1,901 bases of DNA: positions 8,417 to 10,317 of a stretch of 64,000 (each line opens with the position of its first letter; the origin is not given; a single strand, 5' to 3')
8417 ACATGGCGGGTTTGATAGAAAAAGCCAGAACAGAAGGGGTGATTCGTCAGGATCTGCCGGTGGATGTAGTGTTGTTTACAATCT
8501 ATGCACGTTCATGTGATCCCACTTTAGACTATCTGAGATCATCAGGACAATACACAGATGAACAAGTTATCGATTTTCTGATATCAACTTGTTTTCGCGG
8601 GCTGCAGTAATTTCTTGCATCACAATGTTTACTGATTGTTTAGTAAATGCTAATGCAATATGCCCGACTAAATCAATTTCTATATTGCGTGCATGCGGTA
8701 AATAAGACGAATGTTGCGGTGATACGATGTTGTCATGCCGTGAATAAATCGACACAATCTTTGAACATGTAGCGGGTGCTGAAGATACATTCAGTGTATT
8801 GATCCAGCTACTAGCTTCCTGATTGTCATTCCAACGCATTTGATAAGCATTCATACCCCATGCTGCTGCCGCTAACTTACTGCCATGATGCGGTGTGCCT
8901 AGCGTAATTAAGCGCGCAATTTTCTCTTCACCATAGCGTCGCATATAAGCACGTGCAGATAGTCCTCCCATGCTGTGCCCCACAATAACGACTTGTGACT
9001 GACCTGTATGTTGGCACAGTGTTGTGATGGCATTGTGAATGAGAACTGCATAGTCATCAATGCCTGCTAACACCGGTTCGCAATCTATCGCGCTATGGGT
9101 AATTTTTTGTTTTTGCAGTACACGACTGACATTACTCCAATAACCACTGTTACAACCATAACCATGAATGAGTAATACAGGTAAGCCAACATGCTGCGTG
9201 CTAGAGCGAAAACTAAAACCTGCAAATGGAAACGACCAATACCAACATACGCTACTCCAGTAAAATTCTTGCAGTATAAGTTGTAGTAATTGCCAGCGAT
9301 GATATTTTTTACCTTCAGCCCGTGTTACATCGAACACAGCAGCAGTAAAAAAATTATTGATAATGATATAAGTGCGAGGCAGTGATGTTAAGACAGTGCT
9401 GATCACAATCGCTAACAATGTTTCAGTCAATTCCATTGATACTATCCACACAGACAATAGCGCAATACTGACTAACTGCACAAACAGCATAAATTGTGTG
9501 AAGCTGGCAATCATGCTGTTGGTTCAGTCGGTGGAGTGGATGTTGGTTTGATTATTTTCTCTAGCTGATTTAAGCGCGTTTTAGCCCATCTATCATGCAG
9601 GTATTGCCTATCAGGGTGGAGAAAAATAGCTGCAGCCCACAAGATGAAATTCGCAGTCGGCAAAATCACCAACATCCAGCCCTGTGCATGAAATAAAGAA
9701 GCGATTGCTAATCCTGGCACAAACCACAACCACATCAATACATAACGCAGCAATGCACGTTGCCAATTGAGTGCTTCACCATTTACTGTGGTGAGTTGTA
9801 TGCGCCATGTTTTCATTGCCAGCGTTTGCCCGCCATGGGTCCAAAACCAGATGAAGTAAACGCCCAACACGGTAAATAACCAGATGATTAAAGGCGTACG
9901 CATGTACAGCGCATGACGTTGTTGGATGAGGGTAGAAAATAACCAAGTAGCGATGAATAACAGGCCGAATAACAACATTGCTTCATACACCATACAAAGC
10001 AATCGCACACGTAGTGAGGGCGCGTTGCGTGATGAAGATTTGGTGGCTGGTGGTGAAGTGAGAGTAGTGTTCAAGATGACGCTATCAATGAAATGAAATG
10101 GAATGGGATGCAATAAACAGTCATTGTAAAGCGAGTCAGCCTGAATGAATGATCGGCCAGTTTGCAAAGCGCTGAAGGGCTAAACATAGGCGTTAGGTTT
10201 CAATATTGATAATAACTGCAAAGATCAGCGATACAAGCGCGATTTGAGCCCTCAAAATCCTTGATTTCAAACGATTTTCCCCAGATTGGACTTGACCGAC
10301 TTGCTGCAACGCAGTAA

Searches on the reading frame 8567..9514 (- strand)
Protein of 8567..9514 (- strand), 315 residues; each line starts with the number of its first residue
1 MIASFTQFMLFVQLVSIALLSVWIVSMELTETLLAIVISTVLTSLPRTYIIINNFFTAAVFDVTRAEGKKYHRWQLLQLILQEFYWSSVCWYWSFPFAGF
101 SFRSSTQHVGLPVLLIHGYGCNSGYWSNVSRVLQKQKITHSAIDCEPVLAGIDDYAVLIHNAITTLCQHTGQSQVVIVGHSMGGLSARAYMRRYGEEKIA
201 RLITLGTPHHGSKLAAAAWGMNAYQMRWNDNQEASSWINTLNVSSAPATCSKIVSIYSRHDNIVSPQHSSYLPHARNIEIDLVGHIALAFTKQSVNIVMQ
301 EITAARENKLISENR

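Call 82: search_protein_families(library=pfam, proteins=[window:8567-9514:-], max_evalue=0.001)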
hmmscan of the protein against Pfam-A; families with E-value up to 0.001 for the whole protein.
window:8567-9514:- (315 aa): 12 families
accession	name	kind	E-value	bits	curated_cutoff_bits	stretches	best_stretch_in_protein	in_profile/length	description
PF00561.26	Abhydrolase_1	-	6.5e-16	59.2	25.8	1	112-221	2-118/245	alpha/beta hydrolase fold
PF07819.20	PGAP1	-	9.1e-13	48.9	24.3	1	157-235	70-158/233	PGAP1-like alpha/beta domain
PF02089.21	Palm_thioest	-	2.2e-11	44.4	26.8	1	112-216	1-117/254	Palmitoyl protein thioesterase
PF06028.17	DUF915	-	8.2e-10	38.9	22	1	151-259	81-193/255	Alpha/beta hydrolase of unknown function (DUF915)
PF12146.15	Hydrolase_4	-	6.4e-08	32.6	27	1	113-212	7-114/239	Serine aminopeptidase, S33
PF12697.13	Abhydrolase_6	-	2.1e-07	32.3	26.3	1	113-228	1-107/217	Alpha/beta hydrolase family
PF02450.21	LCAT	-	2.3e-06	27.5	21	1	153-216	102-169/392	Lecithin:cholesterol acyltransferase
PF05057.20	DUF676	-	6e-05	23.1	20.3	1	113-226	8-144/217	Putative serine esterase (DUF676)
PF24096.1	DUF7379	-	0.00024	21.5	33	1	114-217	2-120/191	Domain of unknown function (DUF7379)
PF01764.32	Lipase_3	-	0.00031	21.1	22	1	159-217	49-112/140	Lipase (class 3)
PF01674.24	Lipase_2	-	0.00042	20.4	20.3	0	154-193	56-95/219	Lipase (class 2)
PF12695.13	Abhydrolase_5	-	0.00087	19.6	27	0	155-208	38-90/164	Alpha/beta hydrolase family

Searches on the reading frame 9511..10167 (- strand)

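Call 82: search_protein_families(library=pfam, proteins=[window:9511-10167:-], max_evalue=0.001)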
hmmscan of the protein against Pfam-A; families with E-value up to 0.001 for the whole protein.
window:9511-10167:- (218 aa): 1 family
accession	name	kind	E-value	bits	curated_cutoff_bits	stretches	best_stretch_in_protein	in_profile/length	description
PF06271.18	RDD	-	2.9e-15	57.2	24.1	1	50-196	2-137/137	RDD family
